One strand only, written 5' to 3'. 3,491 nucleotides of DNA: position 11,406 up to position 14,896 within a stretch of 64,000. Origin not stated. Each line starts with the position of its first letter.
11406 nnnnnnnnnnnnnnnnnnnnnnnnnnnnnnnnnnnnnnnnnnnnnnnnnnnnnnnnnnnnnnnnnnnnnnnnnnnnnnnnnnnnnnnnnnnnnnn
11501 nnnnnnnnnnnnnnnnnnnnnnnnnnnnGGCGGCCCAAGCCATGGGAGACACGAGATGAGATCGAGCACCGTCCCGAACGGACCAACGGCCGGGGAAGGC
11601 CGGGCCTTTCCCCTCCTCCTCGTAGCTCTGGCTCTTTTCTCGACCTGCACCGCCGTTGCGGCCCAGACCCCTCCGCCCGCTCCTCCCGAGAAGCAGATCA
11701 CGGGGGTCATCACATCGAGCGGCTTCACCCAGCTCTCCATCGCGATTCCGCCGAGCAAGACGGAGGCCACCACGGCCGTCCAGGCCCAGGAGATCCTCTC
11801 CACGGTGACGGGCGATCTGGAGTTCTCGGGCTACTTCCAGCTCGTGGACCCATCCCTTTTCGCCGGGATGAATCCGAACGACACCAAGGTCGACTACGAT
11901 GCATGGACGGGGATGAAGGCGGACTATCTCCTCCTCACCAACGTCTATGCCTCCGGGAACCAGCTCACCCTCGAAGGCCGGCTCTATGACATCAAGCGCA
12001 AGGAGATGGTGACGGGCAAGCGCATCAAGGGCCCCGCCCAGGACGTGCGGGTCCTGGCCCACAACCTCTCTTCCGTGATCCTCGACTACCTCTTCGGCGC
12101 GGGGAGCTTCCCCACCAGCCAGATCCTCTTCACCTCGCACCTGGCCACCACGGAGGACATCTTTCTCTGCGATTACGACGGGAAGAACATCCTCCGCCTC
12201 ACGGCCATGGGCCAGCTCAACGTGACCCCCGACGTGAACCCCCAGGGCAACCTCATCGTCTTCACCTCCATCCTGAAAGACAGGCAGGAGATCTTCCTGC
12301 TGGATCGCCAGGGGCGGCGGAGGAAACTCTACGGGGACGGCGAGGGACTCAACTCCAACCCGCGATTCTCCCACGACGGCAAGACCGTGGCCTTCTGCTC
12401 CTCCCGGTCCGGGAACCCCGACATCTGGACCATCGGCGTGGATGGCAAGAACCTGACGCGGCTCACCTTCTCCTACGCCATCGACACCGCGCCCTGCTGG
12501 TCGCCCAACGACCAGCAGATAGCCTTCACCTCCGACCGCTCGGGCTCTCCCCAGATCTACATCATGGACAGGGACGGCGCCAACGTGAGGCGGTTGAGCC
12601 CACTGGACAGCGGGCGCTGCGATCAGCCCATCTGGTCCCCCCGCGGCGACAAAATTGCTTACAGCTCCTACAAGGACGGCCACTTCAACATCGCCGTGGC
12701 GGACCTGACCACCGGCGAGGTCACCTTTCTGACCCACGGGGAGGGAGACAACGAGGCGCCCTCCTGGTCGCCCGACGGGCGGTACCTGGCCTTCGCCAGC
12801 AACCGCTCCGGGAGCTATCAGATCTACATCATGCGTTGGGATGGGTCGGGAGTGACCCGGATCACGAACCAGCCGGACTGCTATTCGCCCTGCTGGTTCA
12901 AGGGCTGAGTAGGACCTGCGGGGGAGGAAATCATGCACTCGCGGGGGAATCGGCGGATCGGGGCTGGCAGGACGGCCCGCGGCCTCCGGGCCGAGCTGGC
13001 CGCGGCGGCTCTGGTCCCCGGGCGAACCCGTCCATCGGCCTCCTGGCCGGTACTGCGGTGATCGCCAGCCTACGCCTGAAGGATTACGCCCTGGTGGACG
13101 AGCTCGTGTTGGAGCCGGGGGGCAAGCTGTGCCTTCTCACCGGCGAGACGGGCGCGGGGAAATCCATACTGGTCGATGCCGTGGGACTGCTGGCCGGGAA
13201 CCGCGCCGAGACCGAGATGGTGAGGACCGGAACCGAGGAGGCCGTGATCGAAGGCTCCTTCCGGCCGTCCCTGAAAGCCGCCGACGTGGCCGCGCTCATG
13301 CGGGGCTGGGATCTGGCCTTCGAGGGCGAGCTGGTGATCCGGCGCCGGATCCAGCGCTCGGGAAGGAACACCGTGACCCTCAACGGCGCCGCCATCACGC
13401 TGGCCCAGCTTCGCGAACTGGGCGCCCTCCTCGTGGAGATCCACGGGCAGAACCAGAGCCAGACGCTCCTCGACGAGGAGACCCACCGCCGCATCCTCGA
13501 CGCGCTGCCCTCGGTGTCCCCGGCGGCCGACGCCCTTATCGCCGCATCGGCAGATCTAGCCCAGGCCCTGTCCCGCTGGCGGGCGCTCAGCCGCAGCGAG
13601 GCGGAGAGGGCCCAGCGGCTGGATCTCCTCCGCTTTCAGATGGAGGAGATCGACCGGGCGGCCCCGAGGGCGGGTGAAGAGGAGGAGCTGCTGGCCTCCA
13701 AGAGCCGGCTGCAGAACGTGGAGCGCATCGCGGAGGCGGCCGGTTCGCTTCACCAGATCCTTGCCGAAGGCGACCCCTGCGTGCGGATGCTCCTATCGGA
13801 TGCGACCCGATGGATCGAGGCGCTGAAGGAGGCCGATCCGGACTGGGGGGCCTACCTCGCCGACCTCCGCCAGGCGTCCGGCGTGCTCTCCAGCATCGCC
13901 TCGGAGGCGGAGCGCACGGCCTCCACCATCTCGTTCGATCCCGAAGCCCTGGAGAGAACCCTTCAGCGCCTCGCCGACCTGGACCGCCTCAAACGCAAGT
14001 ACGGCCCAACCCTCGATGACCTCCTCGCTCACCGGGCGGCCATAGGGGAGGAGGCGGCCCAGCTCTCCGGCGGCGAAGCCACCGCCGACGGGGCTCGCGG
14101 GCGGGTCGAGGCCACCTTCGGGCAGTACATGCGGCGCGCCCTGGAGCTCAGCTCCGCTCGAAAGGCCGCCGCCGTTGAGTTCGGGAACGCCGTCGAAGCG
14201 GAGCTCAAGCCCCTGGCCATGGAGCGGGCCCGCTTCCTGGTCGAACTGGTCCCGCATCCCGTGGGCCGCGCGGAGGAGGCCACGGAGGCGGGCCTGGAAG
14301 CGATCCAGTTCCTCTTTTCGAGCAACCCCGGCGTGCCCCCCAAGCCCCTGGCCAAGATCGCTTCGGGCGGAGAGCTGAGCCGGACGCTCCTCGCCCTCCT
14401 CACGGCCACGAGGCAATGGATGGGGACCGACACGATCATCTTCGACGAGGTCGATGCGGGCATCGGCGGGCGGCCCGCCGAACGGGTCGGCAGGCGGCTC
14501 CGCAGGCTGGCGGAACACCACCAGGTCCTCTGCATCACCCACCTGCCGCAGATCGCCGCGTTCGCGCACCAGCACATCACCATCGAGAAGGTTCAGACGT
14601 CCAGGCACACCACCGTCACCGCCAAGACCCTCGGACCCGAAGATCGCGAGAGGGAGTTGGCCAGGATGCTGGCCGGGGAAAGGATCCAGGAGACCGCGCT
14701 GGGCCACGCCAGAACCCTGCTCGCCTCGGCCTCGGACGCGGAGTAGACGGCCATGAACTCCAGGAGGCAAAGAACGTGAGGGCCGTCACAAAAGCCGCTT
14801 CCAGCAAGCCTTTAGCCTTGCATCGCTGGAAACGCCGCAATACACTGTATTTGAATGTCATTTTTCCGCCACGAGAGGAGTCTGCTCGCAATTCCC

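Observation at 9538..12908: Isolated pduS-pduT pair (BMC-associated Fe-S reductase + Fe-S BMC-T shell protein) with no other microcompartment genes, followed by a tolB-like gene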

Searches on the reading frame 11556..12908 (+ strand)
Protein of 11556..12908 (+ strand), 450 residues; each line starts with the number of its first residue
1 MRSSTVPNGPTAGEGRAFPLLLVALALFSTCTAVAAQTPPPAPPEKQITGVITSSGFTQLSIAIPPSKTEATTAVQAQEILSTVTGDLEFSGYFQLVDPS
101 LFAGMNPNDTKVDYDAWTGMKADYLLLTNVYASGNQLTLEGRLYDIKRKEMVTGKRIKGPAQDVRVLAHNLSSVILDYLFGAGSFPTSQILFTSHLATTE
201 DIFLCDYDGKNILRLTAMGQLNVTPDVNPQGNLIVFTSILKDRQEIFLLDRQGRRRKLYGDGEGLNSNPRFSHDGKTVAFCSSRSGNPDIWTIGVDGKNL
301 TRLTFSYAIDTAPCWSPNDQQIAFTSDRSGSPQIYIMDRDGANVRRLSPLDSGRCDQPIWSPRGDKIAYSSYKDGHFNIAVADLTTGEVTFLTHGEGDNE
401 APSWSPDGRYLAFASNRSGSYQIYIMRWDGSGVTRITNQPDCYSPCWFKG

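Call 3: search_protein_families(library=pfam, proteins=[window:11556-12908:+], max_evalue=0.01)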
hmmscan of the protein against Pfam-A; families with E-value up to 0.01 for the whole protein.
window:11556-12908:+ (450 aa): 8 families
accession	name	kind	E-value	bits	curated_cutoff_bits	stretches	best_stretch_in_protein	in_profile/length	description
PF07676.18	PD40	-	2.1e-42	142.6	20.9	3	392-425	4-38/38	WD40-like Beta Propeller Repeat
PF04052.18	TolB_N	-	1.4e-17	64.2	22.4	1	52-150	5-104/106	TolB amino-terminal domain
PF00930.27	DPPIV_N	-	9.5e-08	31.6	22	2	333-419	24-123/354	Dipeptidyl peptidase IV (DPP IV) N-terminal region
PF14583.12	Pectate_lyase22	-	1.3e-07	31.1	30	0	341-399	20-82/386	Oligogalacturonate lyase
PF25174.1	Beta-prop_THOC3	-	8.9e-07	28.6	305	0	359-425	95-155/272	THOC3 beta-propeller domain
PF23389.1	Beta-prop_WDR19_1st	-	0.00066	19.2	27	1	314-424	4-108/325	WDR19 first beta-propeller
PF23414.1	Beta-prop_EML_2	-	0.0008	19.3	90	0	359-426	46-110/266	Echinoderm microtubule-associated protein second beta-propeller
PF25460.1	Beta-prop_Aladin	-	0.0024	17.5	171.1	0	360-445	118-204/340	Aladin seven-bladed propeller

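Call 6: search_protein_families(library=ncbifam, proteins=[window:11556-12908:+], max_evalue=0.01)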
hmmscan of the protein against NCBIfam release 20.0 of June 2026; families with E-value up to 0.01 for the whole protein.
window:11556-12908:+ (450 aa): 9 families
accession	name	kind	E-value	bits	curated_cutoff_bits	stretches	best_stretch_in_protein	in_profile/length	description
TIGR02800.1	propeller_TolB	equivalog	1.6e-99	333.7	343.15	1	46-447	9-417/418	Tol-Pal system beta propeller repeat protein TolB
NF002183.0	PRK01029.1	equivalog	1.1e-34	120.3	405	1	165-437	124-411/429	Tol-Pal system protein TolB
NF003124.0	PRK04043.1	equivalog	5.5e-29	101.2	428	1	62-429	33-400/419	Tol-Pal system protein TolB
NF053518.1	DipepPtdsDpp5Prph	equivalog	9.9e-22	77.2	900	2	286-370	40-123/655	dipeptidyl-peptidase Dpp5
NF033523.0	lasso_peptidase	equivalog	2.1e-21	76.4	400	3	394-440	85-131/638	Atxe2 family lasso peptide isopeptidase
NF052339.1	hydrazine_alpha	equivalog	1.3e-11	43.1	800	2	369-448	75-157/804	hydrazine synthase subunit alpha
TIGR04275.1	beta_prop_Msarc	repeat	3.6e-10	39.4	85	0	364-386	18-40/40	beta-propeller repeat protein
NF053607.1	CHU_0125_OmpA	equivalog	0.00058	18.5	620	0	398-421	275-298/639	CHU_0125 family OmpA-like outer membrane integrity protein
NF045725.1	TmcD_fam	equivalog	0.0034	16.3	440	0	269-382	310-410/412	electron transfer complex subunit TmcD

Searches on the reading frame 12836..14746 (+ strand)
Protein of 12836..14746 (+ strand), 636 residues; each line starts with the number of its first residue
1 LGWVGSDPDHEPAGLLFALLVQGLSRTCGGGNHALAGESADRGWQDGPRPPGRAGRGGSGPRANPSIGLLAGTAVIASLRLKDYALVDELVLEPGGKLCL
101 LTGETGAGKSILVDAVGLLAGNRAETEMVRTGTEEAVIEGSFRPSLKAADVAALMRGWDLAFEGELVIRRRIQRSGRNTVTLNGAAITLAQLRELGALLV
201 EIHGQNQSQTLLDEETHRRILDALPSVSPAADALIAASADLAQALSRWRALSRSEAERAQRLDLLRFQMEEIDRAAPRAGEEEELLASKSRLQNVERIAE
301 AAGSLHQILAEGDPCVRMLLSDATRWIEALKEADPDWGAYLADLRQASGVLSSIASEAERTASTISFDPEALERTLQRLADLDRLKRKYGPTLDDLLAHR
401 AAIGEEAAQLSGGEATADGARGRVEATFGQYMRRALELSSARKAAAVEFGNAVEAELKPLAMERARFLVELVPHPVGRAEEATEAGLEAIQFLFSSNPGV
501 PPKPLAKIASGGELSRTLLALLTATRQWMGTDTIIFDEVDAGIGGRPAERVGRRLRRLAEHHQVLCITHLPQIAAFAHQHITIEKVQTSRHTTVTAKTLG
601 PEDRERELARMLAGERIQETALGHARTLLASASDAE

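Call 3: search_protein_families(library=pfam, proteins=[window:12836-14746:+], max_evalue=0.01)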
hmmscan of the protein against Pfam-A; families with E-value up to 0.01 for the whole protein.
window:12836-14746:+ (636 aa): 5 families
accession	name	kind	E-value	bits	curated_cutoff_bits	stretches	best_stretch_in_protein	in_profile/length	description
PF02463.25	SMC_N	-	3.4e-19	69.6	40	1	89-588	17-216/220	RecF/RecN/SMC N terminal domain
PF13476.12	AAA_23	-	1.5e-05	26.1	27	1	78-293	1-187/201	AAA domain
PF13304.12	AAA_21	-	0.00014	22.5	27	0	517-573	244-302/304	AAA domain, putative AbiEii toxin, Type IV TA system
PF13555.12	AAA_29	-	0.00016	21.8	27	1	92-117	19-43/61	P-loop containing region of AAA domain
PF13401.12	AAA_22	-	0.0078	17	27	0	97-123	6-32/130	AAA domain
